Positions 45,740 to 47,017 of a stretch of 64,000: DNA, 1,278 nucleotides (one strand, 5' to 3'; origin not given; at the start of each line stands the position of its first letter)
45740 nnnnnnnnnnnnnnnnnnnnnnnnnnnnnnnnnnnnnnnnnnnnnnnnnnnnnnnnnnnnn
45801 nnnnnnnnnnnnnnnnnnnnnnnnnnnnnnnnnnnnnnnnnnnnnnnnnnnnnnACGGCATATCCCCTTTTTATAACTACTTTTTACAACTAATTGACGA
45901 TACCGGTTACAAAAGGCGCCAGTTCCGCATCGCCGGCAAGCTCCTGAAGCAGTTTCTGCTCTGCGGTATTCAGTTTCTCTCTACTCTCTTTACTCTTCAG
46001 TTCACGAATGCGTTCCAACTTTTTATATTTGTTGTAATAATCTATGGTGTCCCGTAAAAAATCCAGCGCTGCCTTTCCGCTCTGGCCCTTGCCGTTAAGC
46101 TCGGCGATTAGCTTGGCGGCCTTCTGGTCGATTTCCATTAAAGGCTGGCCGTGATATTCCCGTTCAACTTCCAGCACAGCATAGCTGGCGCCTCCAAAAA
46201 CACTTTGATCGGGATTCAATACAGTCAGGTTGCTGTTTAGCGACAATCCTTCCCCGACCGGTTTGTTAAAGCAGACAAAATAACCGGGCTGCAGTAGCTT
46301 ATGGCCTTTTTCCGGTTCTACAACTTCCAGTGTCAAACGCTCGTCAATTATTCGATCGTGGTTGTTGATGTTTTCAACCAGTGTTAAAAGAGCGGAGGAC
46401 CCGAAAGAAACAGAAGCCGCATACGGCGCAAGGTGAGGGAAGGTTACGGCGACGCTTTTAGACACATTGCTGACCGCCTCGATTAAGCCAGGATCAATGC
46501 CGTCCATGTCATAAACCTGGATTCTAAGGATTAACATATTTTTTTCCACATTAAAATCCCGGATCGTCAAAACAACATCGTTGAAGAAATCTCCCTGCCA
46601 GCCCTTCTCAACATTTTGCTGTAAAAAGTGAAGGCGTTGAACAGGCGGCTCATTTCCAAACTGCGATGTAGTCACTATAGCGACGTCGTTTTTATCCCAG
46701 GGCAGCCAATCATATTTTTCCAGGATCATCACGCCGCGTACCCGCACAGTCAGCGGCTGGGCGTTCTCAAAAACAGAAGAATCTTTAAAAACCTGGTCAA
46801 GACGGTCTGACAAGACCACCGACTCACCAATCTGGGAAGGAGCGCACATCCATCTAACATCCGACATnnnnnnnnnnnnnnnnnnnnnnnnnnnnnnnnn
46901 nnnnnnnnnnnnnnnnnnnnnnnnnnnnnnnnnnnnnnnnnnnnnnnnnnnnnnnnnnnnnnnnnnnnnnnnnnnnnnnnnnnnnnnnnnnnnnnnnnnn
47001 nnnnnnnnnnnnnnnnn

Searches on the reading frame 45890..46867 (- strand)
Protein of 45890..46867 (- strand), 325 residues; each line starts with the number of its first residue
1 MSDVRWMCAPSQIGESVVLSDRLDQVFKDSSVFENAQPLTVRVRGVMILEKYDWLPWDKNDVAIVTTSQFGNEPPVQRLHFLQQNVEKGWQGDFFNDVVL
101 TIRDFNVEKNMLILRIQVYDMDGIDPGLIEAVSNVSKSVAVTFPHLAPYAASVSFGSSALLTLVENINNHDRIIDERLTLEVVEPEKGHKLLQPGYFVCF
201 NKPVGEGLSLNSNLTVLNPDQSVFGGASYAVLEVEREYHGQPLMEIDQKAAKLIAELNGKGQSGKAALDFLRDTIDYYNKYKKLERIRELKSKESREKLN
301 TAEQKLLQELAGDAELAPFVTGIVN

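Call 4: search_protein_families(library=pfam, proteins=[window:45893-46867:-], max_evalue=1)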
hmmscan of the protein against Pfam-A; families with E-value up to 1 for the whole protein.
window:45893-46867:- (325 aa): 1 family
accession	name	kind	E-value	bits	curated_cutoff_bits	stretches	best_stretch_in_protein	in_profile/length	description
PF02050.21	FliJ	-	0.74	10.5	28.4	1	278-311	86-119/123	Flagellar FliJ protein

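Call 5: search_protein_families(library=ncbifam, proteins=[window:45893-46867:-], max_evalue=1)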
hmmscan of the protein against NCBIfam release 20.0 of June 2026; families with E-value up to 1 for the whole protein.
window:45893-46867:- (325 aa): 0 families

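Call 6: search_protein_families(library=padloc, proteins=[window:45893-46867:-], max_evalue=1)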
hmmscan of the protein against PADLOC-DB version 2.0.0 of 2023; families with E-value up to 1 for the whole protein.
window:45893-46867:- (325 aa): 0 families

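Call 7: search_protein_families(library=phrogs, proteins=[window:45893-46867:-], max_evalue=1)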
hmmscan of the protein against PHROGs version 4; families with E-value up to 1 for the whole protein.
window:45893-46867:- (325 aa): 1 family
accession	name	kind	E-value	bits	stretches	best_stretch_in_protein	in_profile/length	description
phrog_30735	-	unknown function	0.025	15.4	1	111-182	41-111/167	-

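Call 8: find_homologous_proteins(query=window:45893-46867:-, max_evalue=0.001)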
Query window:45893-46867:- (325 aa): 98 proteins with E <= 0.001 among 2788 candidates.
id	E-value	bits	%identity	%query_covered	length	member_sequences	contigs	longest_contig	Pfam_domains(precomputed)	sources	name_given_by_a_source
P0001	1.1e-209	713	98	100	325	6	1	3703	-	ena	-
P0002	5.8e-190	648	89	100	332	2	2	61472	-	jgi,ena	-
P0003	5.7e-139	481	68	99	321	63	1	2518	-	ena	-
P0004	1.3e-138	480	68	99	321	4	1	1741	-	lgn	-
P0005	1.4e-135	470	66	98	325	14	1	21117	-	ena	-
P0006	1.4e-134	466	66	98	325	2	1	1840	-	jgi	-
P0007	1.6e-126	440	65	98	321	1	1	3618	-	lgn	-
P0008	1.5e-125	437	63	99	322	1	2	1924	-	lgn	-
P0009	6.8e-120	418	61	99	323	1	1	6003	-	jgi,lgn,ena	-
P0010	2.8e-111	390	65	85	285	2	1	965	-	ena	-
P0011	1.3e-109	384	57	99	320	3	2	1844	-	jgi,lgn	-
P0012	4.7e-107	376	57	98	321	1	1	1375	-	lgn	-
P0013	1.2e-101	358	50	98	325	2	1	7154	-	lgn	-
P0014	2.8e-101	357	52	99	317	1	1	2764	-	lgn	-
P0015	7.5e-101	356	53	98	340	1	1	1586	-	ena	-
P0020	3.3e-98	347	53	99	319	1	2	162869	-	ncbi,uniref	ncbi:hypothetical protein [Haliangium sp.]|uniref:hypothetical protein n=1 Tax=Haliangium sp. TaxID=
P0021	4.1e-98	347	53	99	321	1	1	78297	-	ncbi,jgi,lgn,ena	-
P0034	1.0e-93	332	52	98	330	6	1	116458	-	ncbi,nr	ncbi:MAG: hypothetical protein IPJ94_26740 [Chloroflexi bacterium]|nr:hypothetical protein [Chlorofl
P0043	1.1e-88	316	49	98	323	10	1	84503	-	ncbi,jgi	-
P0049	4.7e-87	310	50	99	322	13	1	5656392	-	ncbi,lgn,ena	-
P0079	1.5e-67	246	44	87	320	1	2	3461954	-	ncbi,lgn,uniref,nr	ncbi:hypothetical protein [Haloplanus aerogenes]|uniref:Uncharacterized protein n=1 Tax=Haloplanus a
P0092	1.1e-56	210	42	91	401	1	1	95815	-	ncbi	-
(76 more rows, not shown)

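Call 11: find_encoding_contigs(protein=P0020, flank=8000, max_places=2)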
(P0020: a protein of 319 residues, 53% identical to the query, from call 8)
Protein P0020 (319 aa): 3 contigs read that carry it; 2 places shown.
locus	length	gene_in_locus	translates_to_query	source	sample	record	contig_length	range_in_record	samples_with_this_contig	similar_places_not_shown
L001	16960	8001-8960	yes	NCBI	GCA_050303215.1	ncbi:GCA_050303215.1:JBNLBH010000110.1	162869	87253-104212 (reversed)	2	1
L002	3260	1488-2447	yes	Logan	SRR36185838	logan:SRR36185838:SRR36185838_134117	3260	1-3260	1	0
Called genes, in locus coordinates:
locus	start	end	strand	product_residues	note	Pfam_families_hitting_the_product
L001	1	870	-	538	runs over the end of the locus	-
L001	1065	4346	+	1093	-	-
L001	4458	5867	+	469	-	PF01336:tRNA_anti-codon, PF00152:tRNA-synt_2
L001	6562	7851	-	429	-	-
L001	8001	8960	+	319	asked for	-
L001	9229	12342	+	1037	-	PF00069:Pkinase, PF07714:PK_Tyr_Ser-Thr, PF03109:ABC1 (weak), PF07714:PK_Tyr_Ser-Thr (weak), PF20703:nSTAND1, PF13191:AAA_16 (weak)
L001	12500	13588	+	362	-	PF07719:TPR_2 (faint), PF08308:PEGA (weak)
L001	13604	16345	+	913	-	-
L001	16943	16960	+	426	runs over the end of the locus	-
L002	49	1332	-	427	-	-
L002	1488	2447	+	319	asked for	-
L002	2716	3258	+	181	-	?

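Call 12: find_encoding_contigs(protein=P0049, flank=8000, max_places=2)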
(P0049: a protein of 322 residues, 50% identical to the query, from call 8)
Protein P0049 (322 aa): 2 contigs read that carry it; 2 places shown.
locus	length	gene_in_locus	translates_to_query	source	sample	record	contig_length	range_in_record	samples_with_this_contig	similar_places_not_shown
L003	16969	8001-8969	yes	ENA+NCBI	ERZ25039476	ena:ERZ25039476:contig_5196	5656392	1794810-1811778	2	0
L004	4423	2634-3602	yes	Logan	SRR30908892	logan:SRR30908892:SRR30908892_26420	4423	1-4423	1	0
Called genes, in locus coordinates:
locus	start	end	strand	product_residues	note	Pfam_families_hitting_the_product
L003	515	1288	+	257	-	-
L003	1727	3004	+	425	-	-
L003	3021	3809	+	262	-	PF00561:Abhydrolase_1, PF12146:Hydrolase_4 (weak), PF12697:Abhydrolase_6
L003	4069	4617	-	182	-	PF04463:2-thiour_desulf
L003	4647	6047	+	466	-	PF01336:tRNA_anti-codon, PF00152:tRNA-synt_2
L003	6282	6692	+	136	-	PF00072:Response_reg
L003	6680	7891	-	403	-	-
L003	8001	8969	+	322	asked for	-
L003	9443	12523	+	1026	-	PF00069:Pkinase, PF03109:ABC1 (faint), PF07714:PK_Tyr_Ser-Thr, PF13191:AAA_16 (weak), PF20703:nSTAND1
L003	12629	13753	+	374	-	-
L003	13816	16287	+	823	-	-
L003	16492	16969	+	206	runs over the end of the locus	-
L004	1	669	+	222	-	?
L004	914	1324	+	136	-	PF00072:Response_reg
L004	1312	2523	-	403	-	-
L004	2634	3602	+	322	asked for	-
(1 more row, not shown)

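Call 13: find_encoding_contigs(protein=P0002, flank=10000, max_places=2)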
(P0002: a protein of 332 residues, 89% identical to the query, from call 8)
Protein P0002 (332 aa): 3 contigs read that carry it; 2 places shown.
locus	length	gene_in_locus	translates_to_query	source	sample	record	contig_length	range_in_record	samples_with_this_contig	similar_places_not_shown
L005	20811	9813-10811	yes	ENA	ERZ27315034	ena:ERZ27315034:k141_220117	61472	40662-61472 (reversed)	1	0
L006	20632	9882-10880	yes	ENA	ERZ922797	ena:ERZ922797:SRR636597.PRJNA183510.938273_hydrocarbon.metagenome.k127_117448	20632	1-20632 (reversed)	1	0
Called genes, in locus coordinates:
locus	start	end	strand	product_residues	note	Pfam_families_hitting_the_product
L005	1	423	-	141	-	?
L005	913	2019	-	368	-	PF13490:zf-HC2 (weak), PF14257:DUF4349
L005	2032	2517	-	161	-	PF04542:Sigma70_r2, PF07638:Sigma70_ECF (weak), PF08281:Sigma70_r4_2, PF04545:Sigma70_r4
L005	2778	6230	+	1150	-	PF21445:ADDB_N, PF13361:UvrD_C (weak), PF27467:AddB_5th, PF12705:PDDEXK_1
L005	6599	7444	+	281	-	PF02086:MethyltransfD12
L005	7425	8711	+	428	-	PF22515:DUF6996, PF22518:DUF6997, PF23871:DUF7226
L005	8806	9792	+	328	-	PF03747:ADP_ribosyl_GH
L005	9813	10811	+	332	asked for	-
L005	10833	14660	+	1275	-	PF00580:UvrD-helicase, PF13245:AAA_19 (weak), PF13361:UvrD_C, PF13538:UvrD_C_2 (weak), PF12705:PDDEXK_1 (weak)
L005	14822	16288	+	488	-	PF00749:tRNA-synt_1c, PF19269:Anticodon_2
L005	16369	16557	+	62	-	PF12797:Fer4_2 (weak), PF12837:Fer4_6 (weak), PF13237:Fer4_10 (weak), PF00037:Fer4, PF13459:Fer4_15, PF13370:Fer4_13, PF12800:Fer4_4 (weak)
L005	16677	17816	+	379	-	PF13439:Glyco_transf_4, PF13477:Glyco_trans_4_2, PF13579:Glyco_trans_4_4, PF20706:GT4-conflict, PF00534:Glycos_transf_1, PF13692:Glyco_trans_1_4, PF13524:Glyco_trans_1_2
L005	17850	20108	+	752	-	-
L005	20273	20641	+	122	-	PF02675:AdoMet_dc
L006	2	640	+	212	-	?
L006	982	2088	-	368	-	PF13490:zf-HC2 (weak), PF14257:DUF4349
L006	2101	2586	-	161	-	PF04542:Sigma70_r2, PF07638:Sigma70_ECF (weak), PF08281:Sigma70_r4_2, PF04545:Sigma70_r4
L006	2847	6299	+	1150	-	PF21445:ADDB_N, PF13361:UvrD_C (weak), PF27467:AddB_5th, PF12705:PDDEXK_1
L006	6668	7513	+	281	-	PF02086:MethyltransfD12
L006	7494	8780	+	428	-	PF22515:DUF6996, PF22518:DUF6997, PF23871:DUF7226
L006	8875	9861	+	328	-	PF03747:ADP_ribosyl_GH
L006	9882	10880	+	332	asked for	-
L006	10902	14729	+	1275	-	PF00580:UvrD-helicase, PF13245:AAA_19 (weak), PF13361:UvrD_C, PF13538:UvrD_C_2 (weak), PF12705:PDDEXK_1 (weak)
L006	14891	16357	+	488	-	PF00749:tRNA-synt_1c, PF19269:Anticodon_2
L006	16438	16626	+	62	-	PF12797:Fer4_2 (weak), PF12837:Fer4_6 (weak), PF13237:Fer4_10 (weak), PF00037:Fer4, PF13459:Fer4_15, PF13370:Fer4_13, PF12800:Fer4_4 (weak)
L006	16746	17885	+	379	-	PF13439:Glyco_transf_4, PF13477:Glyco_trans_4_2, PF13579:Glyco_trans_4_4, PF20706:GT4-conflict, PF00534:Glycos_transf_1, PF13692:Glyco_trans_1_4, PF13524:Glyco_trans_1_2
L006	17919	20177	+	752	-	-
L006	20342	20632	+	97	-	?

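Call 14: find_encoding_contigs(protein=P0005, flank=8000, max_places=2)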
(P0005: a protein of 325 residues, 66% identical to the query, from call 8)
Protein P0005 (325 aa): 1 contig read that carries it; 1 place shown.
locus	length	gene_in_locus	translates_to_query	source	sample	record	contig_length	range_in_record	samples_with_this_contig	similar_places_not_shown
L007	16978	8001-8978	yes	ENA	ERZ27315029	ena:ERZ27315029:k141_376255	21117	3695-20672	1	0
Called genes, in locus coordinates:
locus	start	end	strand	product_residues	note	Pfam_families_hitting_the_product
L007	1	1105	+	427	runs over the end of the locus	PF07833:Cu_amine_oxidN1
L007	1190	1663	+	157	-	-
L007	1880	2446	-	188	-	PF12686:DUF3800 (weak)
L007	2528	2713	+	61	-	-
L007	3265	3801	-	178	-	PF20797:HepT-like_2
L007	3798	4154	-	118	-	PF01909:NTP_transf_2, PF18765:Polbeta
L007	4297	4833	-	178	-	PF07670:Gate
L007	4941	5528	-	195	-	PF07670:Gate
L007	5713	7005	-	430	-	PF00070:Pyr_redox (faint), PF00890:FAD_binding_2 (weak), PF01134:GIDA, PF01266:DAO (weak), PF07992:Pyr_redox_2 (weak), PF12831:FAD_oxidored, PF13450:NAD_binding_8 (weak), PF01134:GIDA, +1 more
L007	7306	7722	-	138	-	PF09579:Spore_YtfJ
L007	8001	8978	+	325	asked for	-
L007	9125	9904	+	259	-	PF01904:DUF72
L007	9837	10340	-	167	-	PF01986:DUF123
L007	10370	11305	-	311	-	PF00753:Lactamase_B, PF23023:Anti-Pycsar_Apyc1 (weak), PF12706:Lactamase_B_2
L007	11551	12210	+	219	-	PF01325:Fe_dep_repress, PF02742:Fe_dep_repr_C, PF04023:FeoA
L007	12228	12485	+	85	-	PF04023:FeoA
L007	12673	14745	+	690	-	PF01926:MMR_HSR1, PF02421:FeoB_N, PF09439:SRPRB (weak), PF17910:FeoB_Cyto, PF07670:Gate, PF07664:FeoB_C, PF07670:Gate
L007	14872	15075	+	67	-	-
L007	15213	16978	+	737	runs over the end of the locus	?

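Call 15: find_encoding_contigs(protein=P0034, flank=8000, max_places=2)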
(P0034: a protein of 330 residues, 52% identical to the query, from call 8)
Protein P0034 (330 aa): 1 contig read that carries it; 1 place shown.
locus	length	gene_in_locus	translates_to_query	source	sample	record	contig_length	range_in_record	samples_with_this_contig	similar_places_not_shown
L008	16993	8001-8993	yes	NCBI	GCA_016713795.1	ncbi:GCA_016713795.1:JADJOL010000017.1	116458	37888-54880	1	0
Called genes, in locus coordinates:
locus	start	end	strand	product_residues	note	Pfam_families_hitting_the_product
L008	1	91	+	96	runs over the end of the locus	-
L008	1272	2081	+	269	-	PF00106:adh_short, PF08659:KR (weak), PF01370:Epimerase, PF13460:NAD_binding_10 (weak), PF13561:adh_short_C2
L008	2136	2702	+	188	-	-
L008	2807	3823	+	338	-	PF00248:Aldo_ket_red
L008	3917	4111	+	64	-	-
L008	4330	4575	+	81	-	-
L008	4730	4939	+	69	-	-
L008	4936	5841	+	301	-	PF01073:3Beta_HSD, PF01370:Epimerase, PF02254:TrkA_N (weak), PF03435:Sacchrp_dh_NADP (weak), PF05368:NmrA, PF13460:NAD_binding_10, PF16363:GDP_Man_Dehyd (faint)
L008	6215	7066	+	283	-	PF01734:Patatin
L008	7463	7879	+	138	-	-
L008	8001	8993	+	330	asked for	-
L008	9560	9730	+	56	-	-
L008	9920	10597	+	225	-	PF04307:YdjM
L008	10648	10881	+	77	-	-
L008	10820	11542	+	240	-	PF03009:GDPD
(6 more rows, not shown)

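Call 19: find_related_loci(query=A2, collection=genome_contigs, flank=10000)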
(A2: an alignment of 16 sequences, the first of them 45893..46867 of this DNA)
Query A2 (325 aa) in genome_contigs; peptide patterns used: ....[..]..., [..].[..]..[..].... (x = any residue, [..] = any of these).
208 stretches matched a pattern; 22 encode a relative of the query (tblastn E <= 1e-3); 22 distinct loci.
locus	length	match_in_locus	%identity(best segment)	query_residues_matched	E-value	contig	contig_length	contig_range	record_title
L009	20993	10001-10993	86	1-324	0e+0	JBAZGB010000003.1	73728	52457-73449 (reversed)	MAG: Eubacteriales bacterium isolate SO_2017_LW3_34 NODE_697_length_73728_cov_1.314629_LW162_2017, whole genome shotgun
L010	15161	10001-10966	89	1-325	0e+0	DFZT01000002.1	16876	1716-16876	MAG TPA_asm: Firmicutes bacterium UBA4049 UBA4049_contig_3251, whole genome shotgun sequence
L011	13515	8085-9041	68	1-321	2e-146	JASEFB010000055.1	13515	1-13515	MAG: archaeon isolate Yes46-13 NODE_56_length_13515_cov_72.071174, whole genome shotgun sequence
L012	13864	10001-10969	67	1-320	4e-139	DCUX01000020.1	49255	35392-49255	MAG TPA_asm: Firmicutes bacterium UBA2203 UBA2203_contig_7387, whole genome shotgun sequence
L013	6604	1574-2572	65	1-320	2e-137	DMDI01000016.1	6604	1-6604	MAG TPA_asm: Desulfotomaculum sp. isolate UBA9916 contig_7362, whole genome shotgun sequence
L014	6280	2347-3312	66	1-320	9e-137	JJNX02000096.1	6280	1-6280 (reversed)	Peptococcaceae bacterium SCADC1_2_3 contig_97, whole genome shotgun sequence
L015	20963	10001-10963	53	1-323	2e-107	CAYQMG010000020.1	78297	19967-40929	MAG TPA_asm: uncultured Gammaproteobacteria bacterium isolate binchicken_co219_296 genome assembly, contig: k141_1331264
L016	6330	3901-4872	53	1-320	3e-105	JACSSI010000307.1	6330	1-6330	MAG: Anaerolineae bacterium isolate CH7 contig-70_17693, whole genome shotgun sequence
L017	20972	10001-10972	53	1-320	2e-104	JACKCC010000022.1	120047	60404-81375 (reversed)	MAG: Ardenticatenaceae bacterium isolate HK-STAS-CHLO-37 HK-STAS-CHLO-37_22, whole genome shotgun sequence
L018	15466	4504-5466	51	1-323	2e-103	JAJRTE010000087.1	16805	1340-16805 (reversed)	MAG: Myxococcota bacterium isolate Dive96_bin1.27 k141_1585484, whole genome shotgun sequence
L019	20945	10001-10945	50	1-320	7e-100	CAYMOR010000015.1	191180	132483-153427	MAG TPA_asm: uncultured Haliangium sp. isolate binchicken_co237_99 genome assembly, contig: NODE_70_length_191180_cov_22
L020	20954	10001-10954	50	1-322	1e-96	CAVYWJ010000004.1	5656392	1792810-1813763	MAG: uncultured delta proteobacterium isolate MFD01275.bin.1.74 genome assembly, contig: contig_5196, whole genome shotg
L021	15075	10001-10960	49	1-320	3e-96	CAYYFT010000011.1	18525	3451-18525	MAG TPA_asm: uncultured Pirellulales bacterium isolate binchicken_co100_222 genome assembly, contig: NODE_4642_length_18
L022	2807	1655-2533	51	1-296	2e-93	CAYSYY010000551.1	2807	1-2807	MAG TPA_asm: uncultured Gemmatimonadota bacterium isolate SRP214966_co2_341 genome assembly, contig: NODE_85330_length_2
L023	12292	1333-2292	48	1-320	3e-89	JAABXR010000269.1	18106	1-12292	MAG: Phycisphaerae bacterium isolate CS2-K091 K_merged_R1_(paired)_contig_123187, whole genome shotgun sequence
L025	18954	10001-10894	45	23-318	9e-80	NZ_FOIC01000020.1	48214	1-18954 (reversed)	Natrinema hispanicum strain CDM_6, whole genome shotgun sequence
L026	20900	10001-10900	48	23-320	6e-85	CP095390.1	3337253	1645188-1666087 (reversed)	Natribaculum breve strain TRM20010 chromosome, complete genome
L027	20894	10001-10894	44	23-318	4e-76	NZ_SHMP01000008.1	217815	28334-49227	Natrinema hispanicum strain DSM 18328 Ga0242599_106, whole genome shotgun sequence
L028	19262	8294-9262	41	1-323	3e-71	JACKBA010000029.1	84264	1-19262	MAG: Caldilineaceae bacterium isolate HK-STAS-CHLO-9 HK-STAS-CHLO-9_29, whole genome shotgun sequence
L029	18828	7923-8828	43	6-310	4e-73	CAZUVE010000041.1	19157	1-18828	MAG TPA_asm: uncultured Halobacteriales archaeon isolate SRP185896_co2_291 genome assembly, contig: NODE_1993_length_191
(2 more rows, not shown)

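Call 21: search_protein_representatives(protein=window:45893-46867:-)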
Query: 325 residues. Proteins with E-value up to 0.001 (for the whole library): 170; up to 1e-10: 122; up to 1e-30: 55. The best 150 are listed.
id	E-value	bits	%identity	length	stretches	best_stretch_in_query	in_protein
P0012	1.5e-107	375.9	58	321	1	4-320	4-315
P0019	9.4e-99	346.9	52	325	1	1-320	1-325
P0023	1.3e-97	343.2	55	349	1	1-321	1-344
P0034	3.3e-94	332.0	53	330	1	2-320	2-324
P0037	9.9e-93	327.2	51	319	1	1-322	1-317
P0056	8.2e-83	294.6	50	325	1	4-322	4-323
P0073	1.1e-72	261.3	49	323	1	23-319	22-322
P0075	4.6e-70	252.7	45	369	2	18-210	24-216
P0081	1.5e-67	244.5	47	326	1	23-320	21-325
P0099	1.6e-66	241.1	46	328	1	4-312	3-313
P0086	5.0e-65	236.2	46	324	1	26-314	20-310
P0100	7.1e-65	235.7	44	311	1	30-322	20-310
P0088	5.3e-62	226.2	42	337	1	4-322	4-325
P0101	1.6e-61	224.7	52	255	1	92-319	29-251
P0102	2.0e-57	211.2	39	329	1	1-320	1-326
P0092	3.5e-57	210.4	44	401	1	23-321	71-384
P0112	3.5e-48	180.8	37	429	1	5-320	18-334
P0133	1.8e-36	142.4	37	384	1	60-314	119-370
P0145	2.9e-28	115.4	35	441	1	6-320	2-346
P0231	3.6e-06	42.8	39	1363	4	109-149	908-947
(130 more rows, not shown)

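Call 23: predict_structure(alignment_id=A1)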
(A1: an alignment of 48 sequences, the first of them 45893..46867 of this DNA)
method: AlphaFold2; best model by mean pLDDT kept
length: 325 residues; sequences in the alignment: 48
mean_pLDDT: 83.3   pTM: 0.83
mean pLDDT of the five models: 83.3, 81.1, 80.7, 80.3, 77.5
residues with pLDDT >= 90: 163; 70-90: 90; 50-70: 55; < 50: 17
segments of 3 or more residues with pLDDT < 50: 140-142, 144-156
pLDDT, mean of each block of 10 residues (from residue 1): 86 96 88 92 96 76 92 84 92 91 89 96 78 62 46 49 71 96 90 97 96 98 97 92 67 60 60 77 90 93 93 88 67
secondary structure, 60 per line:
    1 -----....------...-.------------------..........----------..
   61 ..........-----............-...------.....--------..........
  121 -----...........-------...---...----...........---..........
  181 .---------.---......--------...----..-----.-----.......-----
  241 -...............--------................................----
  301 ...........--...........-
elements in order: E6-9 E16-18 E39-48 E59-70 E76-87 E89-91 E98-102 E111-120 H126-136 H157-167 E171-181 E195-200 E209-211 E229-235 H242-256 H265-296 H301-311 H314-324

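Call 63: find_encoding_contigs(protein=P0240, flank=7000, max_places=1)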
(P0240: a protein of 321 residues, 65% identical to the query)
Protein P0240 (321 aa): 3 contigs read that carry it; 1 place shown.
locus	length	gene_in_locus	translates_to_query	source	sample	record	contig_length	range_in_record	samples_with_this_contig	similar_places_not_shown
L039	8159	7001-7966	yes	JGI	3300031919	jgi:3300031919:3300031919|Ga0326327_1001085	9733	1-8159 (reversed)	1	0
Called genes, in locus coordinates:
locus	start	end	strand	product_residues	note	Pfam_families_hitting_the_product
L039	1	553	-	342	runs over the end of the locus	PF01207:Dus, PF13378:MR_MLE_C (faint)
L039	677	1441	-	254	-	PF03309:Pan_kinase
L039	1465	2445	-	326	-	PF08279:HTH_11, PF03099:BPL_LplA_LipB, PF02237:BPL_C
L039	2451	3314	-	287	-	PF02749:QRPTase_N, PF01729:QRPTase_C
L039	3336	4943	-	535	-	PF00890:FAD_binding_2, PF01266:DAO (weak), PF07992:Pyr_redox_2 (faint), PF02910:Succ_DH_flav_C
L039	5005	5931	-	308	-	PF02445:NadA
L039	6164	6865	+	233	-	PF02811:PHP (weak), PF13263:PHP_C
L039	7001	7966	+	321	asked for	PF03747:ADP_ribosyl_GH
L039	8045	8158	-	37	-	?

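Call 80: search_dna_similar(query=window:45893-46867:-, collection=plasmids, mode=protein, max_evalue=0.001, max_rows=15)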
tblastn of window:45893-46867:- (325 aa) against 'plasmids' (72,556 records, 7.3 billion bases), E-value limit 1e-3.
No match.
